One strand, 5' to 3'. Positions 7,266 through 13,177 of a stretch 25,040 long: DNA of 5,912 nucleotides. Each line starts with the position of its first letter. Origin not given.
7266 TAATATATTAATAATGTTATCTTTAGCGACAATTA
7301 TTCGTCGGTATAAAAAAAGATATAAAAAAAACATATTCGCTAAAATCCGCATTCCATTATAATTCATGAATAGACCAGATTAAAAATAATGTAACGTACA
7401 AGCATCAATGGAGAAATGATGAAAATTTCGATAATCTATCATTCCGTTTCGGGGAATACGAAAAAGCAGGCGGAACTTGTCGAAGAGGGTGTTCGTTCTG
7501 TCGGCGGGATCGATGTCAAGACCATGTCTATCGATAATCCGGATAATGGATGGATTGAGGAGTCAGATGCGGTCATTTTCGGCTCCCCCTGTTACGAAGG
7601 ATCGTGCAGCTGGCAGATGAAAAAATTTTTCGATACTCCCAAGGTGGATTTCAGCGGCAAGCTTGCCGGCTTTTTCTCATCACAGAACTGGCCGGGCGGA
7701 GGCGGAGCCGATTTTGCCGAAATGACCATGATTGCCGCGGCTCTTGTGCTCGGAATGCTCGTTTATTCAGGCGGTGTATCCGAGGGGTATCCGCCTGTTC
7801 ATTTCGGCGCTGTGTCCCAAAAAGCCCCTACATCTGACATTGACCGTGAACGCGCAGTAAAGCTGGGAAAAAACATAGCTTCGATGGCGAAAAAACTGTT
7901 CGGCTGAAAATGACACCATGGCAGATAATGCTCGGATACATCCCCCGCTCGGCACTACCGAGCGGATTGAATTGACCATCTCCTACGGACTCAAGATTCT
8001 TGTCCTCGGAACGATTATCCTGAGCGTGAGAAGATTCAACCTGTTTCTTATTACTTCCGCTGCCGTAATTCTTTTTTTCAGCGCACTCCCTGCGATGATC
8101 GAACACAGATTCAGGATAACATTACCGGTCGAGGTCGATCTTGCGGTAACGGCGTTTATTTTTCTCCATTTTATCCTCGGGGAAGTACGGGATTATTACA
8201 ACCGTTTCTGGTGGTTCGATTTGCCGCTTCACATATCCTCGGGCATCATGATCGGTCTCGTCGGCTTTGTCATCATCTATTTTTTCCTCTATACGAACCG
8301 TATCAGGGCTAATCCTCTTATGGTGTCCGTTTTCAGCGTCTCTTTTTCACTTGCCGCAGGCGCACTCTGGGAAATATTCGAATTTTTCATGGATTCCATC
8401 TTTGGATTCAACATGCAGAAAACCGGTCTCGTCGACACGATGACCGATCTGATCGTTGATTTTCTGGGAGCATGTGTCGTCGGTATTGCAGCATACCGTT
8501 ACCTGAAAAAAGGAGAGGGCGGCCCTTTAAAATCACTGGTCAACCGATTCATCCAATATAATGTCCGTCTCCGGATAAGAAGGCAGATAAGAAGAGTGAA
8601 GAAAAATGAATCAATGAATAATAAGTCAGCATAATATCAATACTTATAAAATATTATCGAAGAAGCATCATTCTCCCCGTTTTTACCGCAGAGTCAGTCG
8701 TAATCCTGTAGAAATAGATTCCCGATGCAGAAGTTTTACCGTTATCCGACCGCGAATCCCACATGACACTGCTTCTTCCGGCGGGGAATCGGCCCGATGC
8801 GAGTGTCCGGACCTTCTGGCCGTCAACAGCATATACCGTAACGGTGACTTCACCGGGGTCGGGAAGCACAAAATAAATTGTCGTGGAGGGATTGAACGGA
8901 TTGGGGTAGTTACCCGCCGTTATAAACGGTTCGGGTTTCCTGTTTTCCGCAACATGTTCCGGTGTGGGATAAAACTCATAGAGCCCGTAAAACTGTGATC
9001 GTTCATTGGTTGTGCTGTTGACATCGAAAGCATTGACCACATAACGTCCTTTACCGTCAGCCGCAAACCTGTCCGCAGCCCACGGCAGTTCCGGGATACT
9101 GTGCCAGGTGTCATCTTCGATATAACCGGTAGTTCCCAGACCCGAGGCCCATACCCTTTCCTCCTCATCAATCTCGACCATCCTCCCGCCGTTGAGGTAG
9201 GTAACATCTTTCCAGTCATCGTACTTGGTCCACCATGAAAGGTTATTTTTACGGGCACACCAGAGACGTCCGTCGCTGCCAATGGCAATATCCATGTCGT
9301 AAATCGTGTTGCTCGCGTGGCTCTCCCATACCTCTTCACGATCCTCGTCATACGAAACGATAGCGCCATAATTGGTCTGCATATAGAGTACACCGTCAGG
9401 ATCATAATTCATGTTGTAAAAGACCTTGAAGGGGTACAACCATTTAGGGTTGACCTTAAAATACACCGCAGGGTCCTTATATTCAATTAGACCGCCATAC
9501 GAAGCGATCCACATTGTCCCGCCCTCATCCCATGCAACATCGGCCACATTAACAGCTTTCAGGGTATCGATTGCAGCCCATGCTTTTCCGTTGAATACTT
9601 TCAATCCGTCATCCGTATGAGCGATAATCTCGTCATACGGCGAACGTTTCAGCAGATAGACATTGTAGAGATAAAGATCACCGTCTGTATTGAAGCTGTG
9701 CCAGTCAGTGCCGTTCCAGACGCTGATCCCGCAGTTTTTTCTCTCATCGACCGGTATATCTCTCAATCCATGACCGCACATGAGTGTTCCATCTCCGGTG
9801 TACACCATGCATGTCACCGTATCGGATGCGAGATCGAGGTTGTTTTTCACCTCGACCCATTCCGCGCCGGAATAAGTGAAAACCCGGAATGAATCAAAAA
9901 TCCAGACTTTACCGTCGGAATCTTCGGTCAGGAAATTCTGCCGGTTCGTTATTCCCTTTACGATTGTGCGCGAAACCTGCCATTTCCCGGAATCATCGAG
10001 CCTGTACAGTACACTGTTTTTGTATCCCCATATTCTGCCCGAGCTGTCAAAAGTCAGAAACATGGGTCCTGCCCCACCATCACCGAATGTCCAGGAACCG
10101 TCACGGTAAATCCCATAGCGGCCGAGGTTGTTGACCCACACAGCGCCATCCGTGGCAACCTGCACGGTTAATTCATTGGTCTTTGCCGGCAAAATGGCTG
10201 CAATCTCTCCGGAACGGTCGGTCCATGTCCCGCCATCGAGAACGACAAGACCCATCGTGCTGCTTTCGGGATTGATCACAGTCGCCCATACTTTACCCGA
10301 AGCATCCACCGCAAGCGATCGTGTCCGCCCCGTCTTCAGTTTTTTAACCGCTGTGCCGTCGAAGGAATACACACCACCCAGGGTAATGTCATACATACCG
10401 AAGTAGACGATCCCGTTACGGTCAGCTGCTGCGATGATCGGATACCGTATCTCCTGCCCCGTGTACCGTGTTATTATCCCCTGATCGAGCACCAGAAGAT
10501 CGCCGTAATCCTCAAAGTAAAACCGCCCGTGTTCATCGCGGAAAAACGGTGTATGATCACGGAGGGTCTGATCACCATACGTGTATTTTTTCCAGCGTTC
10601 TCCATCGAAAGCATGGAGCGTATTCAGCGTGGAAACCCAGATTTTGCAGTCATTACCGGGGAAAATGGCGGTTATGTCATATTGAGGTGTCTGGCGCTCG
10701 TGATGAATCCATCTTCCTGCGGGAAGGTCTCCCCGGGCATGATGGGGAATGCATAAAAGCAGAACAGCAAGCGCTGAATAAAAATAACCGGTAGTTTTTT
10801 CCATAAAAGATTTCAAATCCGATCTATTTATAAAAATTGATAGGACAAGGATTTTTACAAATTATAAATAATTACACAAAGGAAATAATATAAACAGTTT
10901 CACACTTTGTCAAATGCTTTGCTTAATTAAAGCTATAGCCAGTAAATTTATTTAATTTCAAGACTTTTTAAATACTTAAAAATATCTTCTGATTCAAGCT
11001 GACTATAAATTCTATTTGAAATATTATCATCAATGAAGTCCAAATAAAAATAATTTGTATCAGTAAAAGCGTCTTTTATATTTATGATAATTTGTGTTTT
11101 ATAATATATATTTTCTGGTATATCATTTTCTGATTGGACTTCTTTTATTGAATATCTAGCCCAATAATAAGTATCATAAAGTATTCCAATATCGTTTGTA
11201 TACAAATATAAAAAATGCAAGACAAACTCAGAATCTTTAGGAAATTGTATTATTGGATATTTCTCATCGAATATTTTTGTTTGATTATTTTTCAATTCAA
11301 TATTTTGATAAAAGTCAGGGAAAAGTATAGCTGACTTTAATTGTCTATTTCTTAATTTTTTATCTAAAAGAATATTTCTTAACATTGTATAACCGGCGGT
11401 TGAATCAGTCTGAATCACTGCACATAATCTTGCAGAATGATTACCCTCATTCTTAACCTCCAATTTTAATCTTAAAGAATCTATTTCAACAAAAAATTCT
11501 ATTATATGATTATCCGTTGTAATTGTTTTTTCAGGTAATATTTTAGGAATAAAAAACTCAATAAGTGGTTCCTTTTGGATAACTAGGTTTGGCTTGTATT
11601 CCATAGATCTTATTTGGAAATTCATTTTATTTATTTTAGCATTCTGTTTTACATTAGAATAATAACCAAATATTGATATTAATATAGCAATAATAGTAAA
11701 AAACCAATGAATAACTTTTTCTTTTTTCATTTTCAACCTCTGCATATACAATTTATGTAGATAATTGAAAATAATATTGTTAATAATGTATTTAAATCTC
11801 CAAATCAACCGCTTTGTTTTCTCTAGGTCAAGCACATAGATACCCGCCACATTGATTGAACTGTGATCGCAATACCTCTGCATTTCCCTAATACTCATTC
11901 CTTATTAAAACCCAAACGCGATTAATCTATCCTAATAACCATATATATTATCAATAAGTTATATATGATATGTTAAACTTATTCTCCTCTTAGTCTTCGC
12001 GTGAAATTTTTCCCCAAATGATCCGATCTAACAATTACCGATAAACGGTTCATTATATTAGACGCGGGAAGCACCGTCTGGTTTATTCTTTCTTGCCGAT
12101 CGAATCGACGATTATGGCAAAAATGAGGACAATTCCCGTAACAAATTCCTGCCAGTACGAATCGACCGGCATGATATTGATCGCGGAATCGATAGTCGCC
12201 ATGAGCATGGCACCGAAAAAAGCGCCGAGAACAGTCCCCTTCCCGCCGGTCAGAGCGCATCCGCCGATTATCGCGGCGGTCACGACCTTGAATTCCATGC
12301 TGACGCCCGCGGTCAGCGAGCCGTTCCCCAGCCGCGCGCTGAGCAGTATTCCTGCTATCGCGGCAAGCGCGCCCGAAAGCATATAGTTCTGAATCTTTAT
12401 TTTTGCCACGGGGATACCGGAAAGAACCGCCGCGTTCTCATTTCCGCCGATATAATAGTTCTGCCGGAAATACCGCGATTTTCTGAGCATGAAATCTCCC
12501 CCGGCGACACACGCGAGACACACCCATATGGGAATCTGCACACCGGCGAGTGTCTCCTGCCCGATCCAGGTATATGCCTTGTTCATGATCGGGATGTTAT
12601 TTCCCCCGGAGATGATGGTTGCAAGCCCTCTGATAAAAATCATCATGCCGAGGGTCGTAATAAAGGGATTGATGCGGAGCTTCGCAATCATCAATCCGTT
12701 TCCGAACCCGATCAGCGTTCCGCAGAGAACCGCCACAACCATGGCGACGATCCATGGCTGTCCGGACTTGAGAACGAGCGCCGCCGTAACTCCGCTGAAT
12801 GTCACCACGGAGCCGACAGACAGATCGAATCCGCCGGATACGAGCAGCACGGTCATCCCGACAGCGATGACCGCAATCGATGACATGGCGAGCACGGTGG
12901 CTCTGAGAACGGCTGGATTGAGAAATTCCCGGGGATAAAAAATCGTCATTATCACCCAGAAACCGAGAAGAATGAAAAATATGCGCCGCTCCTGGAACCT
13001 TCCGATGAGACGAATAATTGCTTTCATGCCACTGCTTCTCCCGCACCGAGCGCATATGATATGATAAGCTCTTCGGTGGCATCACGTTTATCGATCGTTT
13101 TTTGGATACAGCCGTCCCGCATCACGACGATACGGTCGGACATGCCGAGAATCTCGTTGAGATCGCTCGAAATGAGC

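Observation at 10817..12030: AT-rich ~1.2-kb island with one orphan gene, bracketed by a perfect 10-bp direct repeat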

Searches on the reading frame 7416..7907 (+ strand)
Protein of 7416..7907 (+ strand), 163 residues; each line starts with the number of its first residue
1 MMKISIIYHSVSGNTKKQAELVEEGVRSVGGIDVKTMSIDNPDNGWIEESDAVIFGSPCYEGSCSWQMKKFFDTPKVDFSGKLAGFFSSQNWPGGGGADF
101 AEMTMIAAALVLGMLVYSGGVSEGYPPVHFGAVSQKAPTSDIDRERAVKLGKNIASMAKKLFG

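Call 82: search_protein_families(library=pfam, proteins=[window:7416-7907:+], max_evalue=0.001)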
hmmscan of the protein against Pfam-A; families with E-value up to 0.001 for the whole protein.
window:7416-7907:+ (163 aa): 4 families
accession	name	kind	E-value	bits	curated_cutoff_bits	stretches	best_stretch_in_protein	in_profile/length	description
PF12724.12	Flavodoxin_5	-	7.7e-10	39.7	27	1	6-88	2-82/145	Flavodoxin domain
PF03358.20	FMN_red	-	1e-09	38.6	24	1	47-119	68-142/152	NADPH-dependent FMN reductase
PF00258.30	Flavodoxin_1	-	1.5e-08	35.3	25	1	6-89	1-97/143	Flavodoxin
PF12641.12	Flavodoxin_3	-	0.00017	21.9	27.5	1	5-74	1-65/160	Flavodoxin domain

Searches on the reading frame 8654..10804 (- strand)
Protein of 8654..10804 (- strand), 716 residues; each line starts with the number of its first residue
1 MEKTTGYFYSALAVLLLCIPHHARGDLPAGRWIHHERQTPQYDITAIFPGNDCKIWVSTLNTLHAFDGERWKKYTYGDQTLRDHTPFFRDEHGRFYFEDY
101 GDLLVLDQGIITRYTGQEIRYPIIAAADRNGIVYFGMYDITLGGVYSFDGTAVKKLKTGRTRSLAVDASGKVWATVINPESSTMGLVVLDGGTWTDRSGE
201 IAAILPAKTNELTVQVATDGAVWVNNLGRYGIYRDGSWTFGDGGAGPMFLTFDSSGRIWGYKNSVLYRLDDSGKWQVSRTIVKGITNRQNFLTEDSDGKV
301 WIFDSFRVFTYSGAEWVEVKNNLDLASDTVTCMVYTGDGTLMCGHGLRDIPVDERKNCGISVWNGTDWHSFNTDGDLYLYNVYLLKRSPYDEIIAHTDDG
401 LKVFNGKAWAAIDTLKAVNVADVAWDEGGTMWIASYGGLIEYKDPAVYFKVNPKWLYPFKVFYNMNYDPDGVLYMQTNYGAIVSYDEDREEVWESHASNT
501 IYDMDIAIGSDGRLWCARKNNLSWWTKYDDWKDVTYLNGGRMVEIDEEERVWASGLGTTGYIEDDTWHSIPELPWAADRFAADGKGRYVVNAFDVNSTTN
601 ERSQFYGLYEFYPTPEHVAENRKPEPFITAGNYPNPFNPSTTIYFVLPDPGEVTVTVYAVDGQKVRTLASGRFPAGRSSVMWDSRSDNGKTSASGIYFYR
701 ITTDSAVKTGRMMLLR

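Call 13: search_protein_families(library=pfam, proteins=[window:8654-10804:-], max_evalue=0.01)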
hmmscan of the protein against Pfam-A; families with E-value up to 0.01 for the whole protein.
window:8654-10804:- (716 aa): 3 families
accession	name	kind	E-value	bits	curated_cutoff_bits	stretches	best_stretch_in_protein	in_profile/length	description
PF07494.17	Reg_prop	-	1e-12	47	20.4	0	416-437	3-24/24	Two component regulator propeller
PF13860.13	FlgD_ig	-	2.9e-08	34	27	1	642-705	13-77/79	FlgD Ig-like domain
PF18962.6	Por_Secre_tail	-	0.00032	21.4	27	1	633-709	2-70/75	Secretion system C-terminal sorting domain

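Call 22: find_homologous_proteins(query=window:8654-10804:-, max_evalue=1e-20)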
Query window:8654-10804:- (716 aa): 12 proteins with E <= 1e-20 among 8000 candidates.
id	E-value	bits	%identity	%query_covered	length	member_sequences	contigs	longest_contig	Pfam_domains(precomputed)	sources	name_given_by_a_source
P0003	0.0e+0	1702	100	100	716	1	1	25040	PF07494.18,PF13860.13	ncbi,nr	ncbi:T9SS type A sorting domain-containing protein [bacterium]|nr:T9SS type A sorting domain-contain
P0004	0.0e+0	1030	63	98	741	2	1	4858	PF07494.18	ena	-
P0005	1.4e-294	998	59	98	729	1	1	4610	PF07494.18,PF18962.8,PF13860.13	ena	-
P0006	7.2e-293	992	59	98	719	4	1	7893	PF07494.18,PF18962.8,PF13860.13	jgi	-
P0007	2.2e-286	970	59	99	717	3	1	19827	PF07494.18,PF18962.8,PF13860.13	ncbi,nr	ncbi:MAG: T9SS type A sorting domain-containing protein [Candidatus Latescibacteria bacterium]|nr:T9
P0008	2.8e-280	950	58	99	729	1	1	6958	PF07494.18,PF18962.8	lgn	-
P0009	2.8e-280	950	57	100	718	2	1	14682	PF07494.18,PF18962.8,PF13860.13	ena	-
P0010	1.1e-269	915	55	97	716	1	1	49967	PF07494.18,PF18962.8,PF13860.13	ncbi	ncbi:T9SS type A sorting domain-containing protein [Candidatus Latescibacterota bacterium]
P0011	4.1e-241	821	51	100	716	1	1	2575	PF07494.18,PF18962.8,PF13860.13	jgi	-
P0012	6.2e-165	569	40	99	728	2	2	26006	PF18962.8,PF13860.13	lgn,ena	-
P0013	7.4e-162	559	46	82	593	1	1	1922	PF18962.8,PF13860.13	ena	-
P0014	1.0e-159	552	39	99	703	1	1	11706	PF07494.18,PF18962.8,PF13860.13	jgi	jgi:hypothetical protein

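Call 64: find_encoding_contigs(protein=P0004, flank=10000)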
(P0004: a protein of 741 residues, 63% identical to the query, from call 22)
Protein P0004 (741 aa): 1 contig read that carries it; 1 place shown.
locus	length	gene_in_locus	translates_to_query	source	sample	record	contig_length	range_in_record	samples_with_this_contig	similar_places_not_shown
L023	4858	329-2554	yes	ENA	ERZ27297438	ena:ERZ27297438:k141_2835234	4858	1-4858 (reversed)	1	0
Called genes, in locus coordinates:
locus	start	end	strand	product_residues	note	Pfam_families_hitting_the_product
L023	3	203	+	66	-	?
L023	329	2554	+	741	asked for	PF07494:Reg_prop (faint)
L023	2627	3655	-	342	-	PF00589:Phage_integrase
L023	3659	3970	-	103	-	-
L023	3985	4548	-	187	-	-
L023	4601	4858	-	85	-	?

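Call 65: find_encoding_contigs(protein=P0005, flank=10000)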
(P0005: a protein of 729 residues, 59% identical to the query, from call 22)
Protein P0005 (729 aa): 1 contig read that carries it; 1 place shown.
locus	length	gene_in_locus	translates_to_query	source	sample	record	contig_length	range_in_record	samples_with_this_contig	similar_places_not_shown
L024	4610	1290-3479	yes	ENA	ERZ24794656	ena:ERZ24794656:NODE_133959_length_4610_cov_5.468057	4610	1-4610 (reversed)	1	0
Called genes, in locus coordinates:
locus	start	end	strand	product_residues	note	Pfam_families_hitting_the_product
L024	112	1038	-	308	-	PF01522:Polysacc_deac_1 (weak)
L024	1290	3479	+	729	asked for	PF07494:Reg_prop (faint), PF13860:FlgD_ig (weak), PF18962:Por_Secre_tail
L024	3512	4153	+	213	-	-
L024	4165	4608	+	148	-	?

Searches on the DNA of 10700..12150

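Call 37: search_rna_families(source=window, start=10700, end=12150, threshold=evalue, max_evalue=1)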
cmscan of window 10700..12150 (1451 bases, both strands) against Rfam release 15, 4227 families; matches with E-value up to 1: 0.
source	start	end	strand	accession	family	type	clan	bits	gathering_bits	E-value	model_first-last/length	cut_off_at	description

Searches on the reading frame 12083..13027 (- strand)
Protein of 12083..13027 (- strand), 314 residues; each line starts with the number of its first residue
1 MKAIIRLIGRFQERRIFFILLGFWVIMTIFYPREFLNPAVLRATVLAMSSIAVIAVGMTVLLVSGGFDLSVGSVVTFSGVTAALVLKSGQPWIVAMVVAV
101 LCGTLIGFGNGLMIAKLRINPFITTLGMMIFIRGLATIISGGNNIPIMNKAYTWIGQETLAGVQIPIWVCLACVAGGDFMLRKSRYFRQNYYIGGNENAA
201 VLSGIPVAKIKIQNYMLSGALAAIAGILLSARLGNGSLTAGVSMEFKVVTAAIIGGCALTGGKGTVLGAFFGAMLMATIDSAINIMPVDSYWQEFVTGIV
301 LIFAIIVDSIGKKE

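Call 13: search_protein_families(library=pfam, proteins=[window:12083-13027:-], max_evalue=0.01)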
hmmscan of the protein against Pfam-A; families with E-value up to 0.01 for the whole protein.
window:12083-13027:- (314 aa): 1 family
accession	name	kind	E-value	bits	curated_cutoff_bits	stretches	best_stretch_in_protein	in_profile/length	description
PF02653.21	BPD_transp_2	-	6.5e-42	144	26.8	1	46-304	7-268/269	Branched-chain amino acid transport system / permease component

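Call 14: find_encoding_contigs(protein=window:12083-13027:-, flank=10000, max_places=10)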
Protein window:12083-13027:- (314 aa): no gene with exactly this product is on record in the collection.

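Call 21: find_related_loci(query=window:12083-13027:-, collection=genome_contigs, flank=10000)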
Query window:12083-13027:- (314 aa) in genome_contigs; peptide patterns used: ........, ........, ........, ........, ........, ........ (x = any residue, [..] = any of these).
54 stretches matched a pattern; 9 encode a relative of the query (tblastn E <= 1e-3); 8 distinct loci.
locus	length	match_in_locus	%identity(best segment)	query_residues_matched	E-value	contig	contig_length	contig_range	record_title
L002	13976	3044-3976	84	4-314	5e-175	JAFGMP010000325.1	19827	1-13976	MAG: Candidatus Latescibacterota bacterium isolate Zod_Metabat.481 k87_6425300, whole genome shotgun sequence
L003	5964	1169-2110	81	1-314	2e-176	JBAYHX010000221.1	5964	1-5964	MAG: Candidatus Latescibacterota bacterium isolate SO_2016_GW1_16 scaffold25565_OW334_2016, whole genome shotgun sequenc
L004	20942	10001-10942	77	1-314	1e-164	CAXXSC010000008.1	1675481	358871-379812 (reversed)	MAG: Candidatus Latescibacterota bacterium isolate 3219b954-e10d-4382-8a72-06d1161b35cc genome assembly, contig: contig_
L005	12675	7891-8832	79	1-314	3e-163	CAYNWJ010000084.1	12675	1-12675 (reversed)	MAG TPA_asm: uncultured bacterium isolate SRP141376_co4_255 genome assembly, contig: NODE_8351_length_12675_cov_3.686529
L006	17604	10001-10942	78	1-314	3e-157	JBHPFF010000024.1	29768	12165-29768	Candidatus Latescibacterota bacterium isolate SAG AM-311-I19 NODE_24_length_29768_cov_30.994952, whole genome shotgun se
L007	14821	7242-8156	82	10-314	4e-169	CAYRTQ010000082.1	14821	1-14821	MAG TPA_asm: uncultured bacterium isolate SRP192927_co3_107 genome assembly, contig: NODE_9360_length_14821_cov_4.526141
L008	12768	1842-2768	47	5-314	1e-82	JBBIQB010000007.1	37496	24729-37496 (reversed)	MAG: Bellilinea sp. isolate MTF170219_bin_316 NODE_842_length_37496_cov_4.459924, whole genome shotgun sequence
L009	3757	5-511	53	143-314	2e-55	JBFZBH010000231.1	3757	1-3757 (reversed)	MAG: Phycisphaerae bacterium isolate PPR_0489 scaffold_14784, whole genome shotgun sequence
